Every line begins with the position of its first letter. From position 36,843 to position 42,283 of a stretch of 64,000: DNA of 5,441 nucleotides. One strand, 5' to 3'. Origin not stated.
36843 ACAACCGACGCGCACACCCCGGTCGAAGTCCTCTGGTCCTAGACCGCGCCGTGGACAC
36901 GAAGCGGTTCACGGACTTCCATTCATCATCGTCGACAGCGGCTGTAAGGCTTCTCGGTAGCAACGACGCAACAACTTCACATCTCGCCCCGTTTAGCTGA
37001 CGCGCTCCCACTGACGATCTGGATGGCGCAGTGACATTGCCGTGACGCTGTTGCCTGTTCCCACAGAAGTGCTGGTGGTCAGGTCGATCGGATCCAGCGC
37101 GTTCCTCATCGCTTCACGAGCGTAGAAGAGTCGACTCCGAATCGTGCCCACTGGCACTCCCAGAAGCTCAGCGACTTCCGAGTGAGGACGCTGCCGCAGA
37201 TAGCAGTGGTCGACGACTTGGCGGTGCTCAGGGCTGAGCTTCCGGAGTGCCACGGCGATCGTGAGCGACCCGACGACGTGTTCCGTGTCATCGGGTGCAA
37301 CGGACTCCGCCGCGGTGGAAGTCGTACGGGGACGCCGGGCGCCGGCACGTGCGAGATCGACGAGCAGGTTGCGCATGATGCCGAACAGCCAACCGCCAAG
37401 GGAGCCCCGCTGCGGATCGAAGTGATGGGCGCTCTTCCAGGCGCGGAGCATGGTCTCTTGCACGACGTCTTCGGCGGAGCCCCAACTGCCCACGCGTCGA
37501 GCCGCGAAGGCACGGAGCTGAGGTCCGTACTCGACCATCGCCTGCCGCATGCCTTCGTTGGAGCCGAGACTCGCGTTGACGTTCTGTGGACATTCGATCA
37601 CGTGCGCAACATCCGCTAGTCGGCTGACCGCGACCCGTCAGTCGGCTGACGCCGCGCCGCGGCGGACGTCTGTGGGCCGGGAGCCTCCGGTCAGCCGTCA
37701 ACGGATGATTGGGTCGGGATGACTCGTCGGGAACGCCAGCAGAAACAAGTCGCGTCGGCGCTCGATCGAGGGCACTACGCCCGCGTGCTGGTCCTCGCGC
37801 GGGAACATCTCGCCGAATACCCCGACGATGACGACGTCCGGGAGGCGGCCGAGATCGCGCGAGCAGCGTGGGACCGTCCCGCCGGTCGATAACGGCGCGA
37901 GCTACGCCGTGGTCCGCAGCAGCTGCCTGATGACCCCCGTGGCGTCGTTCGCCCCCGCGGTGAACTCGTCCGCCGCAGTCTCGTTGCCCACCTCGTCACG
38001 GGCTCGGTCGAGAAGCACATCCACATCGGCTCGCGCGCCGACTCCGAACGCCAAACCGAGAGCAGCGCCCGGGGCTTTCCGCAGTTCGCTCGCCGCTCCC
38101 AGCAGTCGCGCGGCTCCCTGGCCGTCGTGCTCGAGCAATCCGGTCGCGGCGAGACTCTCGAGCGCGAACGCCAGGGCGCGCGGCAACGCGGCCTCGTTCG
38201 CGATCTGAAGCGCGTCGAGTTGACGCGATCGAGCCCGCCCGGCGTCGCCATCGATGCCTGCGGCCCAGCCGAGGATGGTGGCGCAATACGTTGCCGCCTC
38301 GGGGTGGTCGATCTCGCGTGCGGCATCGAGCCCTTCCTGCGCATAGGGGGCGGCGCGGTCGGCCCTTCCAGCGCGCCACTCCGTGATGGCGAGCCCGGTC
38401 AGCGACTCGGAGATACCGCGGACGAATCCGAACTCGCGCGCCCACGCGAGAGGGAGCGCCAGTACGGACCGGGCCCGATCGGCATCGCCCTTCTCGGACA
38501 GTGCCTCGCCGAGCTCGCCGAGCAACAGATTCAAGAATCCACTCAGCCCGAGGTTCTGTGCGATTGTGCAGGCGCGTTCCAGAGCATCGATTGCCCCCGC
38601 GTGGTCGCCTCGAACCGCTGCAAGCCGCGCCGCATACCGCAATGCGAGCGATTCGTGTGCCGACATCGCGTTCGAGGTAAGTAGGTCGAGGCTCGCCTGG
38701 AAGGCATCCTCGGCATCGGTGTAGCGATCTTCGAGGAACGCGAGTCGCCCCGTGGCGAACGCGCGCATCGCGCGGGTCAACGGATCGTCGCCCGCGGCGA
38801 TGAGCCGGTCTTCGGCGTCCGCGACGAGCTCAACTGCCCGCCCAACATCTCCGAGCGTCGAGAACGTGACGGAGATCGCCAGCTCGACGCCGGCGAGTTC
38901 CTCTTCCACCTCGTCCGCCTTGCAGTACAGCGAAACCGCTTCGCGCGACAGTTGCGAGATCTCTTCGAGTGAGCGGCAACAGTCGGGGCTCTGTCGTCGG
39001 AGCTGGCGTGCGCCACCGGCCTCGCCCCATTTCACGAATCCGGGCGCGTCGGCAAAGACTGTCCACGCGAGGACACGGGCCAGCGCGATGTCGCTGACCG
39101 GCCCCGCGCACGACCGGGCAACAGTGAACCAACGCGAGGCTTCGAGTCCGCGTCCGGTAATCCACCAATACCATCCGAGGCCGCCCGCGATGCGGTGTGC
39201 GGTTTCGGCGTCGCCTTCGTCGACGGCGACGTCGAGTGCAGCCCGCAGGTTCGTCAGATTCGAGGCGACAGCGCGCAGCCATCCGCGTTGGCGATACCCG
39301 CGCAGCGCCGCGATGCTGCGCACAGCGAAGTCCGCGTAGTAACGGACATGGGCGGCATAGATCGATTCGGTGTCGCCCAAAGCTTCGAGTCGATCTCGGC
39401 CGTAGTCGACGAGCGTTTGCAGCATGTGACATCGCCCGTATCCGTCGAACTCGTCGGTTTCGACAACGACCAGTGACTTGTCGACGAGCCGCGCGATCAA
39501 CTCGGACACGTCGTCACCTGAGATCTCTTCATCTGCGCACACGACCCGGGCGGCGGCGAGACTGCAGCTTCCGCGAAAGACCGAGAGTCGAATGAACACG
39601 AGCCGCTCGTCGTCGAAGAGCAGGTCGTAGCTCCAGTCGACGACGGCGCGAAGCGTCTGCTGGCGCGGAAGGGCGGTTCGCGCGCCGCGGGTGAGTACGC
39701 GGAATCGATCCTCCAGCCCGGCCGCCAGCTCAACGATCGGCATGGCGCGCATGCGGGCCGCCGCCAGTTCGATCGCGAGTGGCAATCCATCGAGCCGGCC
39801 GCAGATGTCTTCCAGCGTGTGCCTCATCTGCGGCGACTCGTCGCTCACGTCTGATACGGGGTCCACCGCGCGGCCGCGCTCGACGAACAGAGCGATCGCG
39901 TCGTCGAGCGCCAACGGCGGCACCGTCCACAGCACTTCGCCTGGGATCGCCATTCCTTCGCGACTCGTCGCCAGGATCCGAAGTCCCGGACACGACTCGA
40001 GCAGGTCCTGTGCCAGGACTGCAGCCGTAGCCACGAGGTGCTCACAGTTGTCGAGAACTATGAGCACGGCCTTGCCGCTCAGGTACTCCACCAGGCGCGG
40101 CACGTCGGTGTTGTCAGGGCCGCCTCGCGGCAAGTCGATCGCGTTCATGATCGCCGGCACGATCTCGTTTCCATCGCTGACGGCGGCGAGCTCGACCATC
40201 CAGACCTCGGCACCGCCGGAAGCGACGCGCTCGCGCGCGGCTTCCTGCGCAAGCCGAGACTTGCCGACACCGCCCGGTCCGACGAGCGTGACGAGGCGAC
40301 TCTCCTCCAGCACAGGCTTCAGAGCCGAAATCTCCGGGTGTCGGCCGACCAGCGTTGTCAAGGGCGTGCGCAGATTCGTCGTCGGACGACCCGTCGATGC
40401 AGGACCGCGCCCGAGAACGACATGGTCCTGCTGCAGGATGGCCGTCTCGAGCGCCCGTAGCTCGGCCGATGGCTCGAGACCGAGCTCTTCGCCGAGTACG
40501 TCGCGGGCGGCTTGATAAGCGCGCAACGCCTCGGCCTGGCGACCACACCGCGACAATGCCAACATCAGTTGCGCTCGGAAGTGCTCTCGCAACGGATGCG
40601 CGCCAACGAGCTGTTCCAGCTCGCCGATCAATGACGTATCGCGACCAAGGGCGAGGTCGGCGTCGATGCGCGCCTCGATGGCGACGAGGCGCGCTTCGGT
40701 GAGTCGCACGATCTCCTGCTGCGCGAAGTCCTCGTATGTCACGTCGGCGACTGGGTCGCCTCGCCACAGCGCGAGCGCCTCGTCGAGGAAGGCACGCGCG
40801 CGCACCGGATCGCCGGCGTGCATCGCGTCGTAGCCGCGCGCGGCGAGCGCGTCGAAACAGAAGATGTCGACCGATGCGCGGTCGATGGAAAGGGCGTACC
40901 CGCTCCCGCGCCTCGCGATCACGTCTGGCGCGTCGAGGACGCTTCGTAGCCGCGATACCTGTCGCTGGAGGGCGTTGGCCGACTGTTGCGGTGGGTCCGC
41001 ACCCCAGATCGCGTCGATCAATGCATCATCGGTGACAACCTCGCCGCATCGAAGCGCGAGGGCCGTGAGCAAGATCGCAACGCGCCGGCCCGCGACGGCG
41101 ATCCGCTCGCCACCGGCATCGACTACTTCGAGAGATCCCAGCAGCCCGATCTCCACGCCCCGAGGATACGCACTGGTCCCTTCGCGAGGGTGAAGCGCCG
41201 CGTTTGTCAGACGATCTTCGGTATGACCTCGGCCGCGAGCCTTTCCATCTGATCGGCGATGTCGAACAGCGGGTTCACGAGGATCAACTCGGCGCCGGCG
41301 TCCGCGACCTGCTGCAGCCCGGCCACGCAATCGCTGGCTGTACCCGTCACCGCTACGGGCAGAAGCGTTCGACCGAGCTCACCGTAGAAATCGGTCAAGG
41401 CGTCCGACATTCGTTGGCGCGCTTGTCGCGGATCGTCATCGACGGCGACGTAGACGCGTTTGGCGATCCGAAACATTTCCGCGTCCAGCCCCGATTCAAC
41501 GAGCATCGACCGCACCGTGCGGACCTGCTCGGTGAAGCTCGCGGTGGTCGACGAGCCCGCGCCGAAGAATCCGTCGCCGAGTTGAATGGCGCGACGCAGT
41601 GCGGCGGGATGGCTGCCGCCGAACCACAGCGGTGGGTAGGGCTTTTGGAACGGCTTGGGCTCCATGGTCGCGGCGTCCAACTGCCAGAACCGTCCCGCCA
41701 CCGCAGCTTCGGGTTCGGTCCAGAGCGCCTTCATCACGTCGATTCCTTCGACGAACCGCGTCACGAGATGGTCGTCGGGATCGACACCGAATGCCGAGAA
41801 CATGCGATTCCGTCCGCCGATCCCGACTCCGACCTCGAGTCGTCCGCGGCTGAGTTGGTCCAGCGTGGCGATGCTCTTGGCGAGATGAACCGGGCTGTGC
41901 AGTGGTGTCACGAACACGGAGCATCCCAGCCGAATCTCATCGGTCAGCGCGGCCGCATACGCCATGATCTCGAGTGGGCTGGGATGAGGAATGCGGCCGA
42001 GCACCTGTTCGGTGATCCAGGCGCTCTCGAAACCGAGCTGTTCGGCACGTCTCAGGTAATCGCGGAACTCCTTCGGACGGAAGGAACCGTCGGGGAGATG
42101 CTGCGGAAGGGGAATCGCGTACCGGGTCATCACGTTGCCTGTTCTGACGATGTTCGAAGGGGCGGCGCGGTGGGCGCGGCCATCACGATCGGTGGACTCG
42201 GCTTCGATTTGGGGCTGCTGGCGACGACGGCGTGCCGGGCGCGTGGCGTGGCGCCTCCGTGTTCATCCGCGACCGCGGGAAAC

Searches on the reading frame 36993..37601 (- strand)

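Call 34: search_protein_families(library=pfam, proteins=[window:36993-37601:-], max_evalue=0.01)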
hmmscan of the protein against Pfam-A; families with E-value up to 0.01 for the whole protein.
window:36993-37601:- (202 aa): 5 families
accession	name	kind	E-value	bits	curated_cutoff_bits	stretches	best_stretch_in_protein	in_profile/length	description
PF04542.20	Sigma70_r2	-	1.6e-20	73.1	24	1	24-89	4-70/71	Sigma-70 region 2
PF04545.22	Sigma70_r4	-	1.2e-12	47.5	24.1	1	118-166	1-49/50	Sigma-70, region 4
PF08281.18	Sigma70_r4_2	-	7.3e-11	42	25.7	1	115-165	4-54/54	Sigma-70, region 4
PF07638.17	Sigma70_ECF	-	7.2e-05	23.2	21.1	1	47-169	53-183/185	ECF sigma factor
PF22029.2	PhyR_sigma2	-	0.0075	16.7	27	0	27-76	6-54/55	Sigma2 domain of PhyR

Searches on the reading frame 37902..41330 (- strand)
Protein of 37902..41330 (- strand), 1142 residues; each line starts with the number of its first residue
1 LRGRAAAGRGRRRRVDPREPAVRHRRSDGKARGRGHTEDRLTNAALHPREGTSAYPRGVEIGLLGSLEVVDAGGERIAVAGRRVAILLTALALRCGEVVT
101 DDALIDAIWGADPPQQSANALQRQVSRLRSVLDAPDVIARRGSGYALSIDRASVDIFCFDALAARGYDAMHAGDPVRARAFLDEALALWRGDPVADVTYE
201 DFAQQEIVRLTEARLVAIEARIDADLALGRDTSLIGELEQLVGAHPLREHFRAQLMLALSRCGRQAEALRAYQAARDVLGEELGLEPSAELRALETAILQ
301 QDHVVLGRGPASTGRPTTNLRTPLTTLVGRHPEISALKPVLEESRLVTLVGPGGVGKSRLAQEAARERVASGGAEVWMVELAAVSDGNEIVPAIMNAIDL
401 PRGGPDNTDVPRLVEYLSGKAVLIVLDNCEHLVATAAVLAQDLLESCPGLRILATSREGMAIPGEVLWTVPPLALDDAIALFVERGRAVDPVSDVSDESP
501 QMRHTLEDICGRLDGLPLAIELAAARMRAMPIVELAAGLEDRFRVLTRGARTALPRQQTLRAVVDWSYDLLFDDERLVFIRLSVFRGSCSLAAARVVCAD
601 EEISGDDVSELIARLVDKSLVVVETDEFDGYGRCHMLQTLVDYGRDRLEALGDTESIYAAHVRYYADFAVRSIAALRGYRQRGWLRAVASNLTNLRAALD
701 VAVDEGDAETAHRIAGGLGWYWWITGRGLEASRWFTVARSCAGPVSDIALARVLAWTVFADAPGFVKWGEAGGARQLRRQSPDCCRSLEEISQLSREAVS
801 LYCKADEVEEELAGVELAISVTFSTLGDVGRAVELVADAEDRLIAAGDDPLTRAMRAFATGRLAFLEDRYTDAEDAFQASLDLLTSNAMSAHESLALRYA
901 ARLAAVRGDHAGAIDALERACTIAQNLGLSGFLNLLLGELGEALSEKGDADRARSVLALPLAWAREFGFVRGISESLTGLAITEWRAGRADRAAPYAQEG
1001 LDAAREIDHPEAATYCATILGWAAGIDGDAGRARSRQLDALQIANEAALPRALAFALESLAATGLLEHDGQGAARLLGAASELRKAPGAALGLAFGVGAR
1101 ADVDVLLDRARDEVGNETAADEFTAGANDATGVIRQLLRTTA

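Call 34: search_protein_families(library=pfam, proteins=[window:37902-41330:-], max_evalue=0.01)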
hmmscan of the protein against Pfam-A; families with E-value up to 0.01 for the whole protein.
window:37902-41330:- (1142 aa): 10 families
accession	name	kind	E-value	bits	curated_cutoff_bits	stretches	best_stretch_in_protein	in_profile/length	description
PF03704.23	BTAD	-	3.4e-46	157.7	22.1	1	154-299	1-146/146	Bacterial transcriptional activator domain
PF00486.34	Trans_reg_C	-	2.1e-10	41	26.2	1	87-147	13-77/77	Transcriptional regulatory protein, C terminal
PF00931.28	NB-ARC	-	1.7e-08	34.5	23.5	1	342-569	16-247/248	NB-ARC domain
PF13424.12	TPR_12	-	2.5e-08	34.4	30.1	2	936-1006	5-77/77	Tetratricopeptide repeat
PF13401.12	AAA_22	-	4e-07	30.8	27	1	344-443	5-100/130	AAA domain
PF07719.23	TPR_2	-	6.2e-06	26.4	27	0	160-188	2-30/34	Tetratricopeptide repeat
PF13191.12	AAA_16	-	1.7e-05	25.8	32.6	1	327-374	2-60/167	AAA ATPase domain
PF13481.12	AAA_25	-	0.0012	19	27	1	336-377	25-64/195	AAA domain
PF20703.3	nSTAND1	-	0.0064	16.6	27.1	0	328-434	17-129/379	Novel STAND NTPase 1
PF07728.20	AAA_5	-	0.0094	16.4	22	0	347-381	2-33/139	AAA domain (dynein-related subfamily)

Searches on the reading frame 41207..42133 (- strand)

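Call 34: search_protein_families(library=pfam, proteins=[window:41207-42133:-], max_evalue=0.01)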
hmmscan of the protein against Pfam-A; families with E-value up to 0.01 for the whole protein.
window:41207-42133:- (308 aa): 1 family
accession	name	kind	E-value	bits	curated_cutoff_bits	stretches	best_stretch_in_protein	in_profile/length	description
PF00296.26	Bac_luciferase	-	5.6e-57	193.9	27.9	1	13-246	15-245/314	Luciferase-like monooxygenase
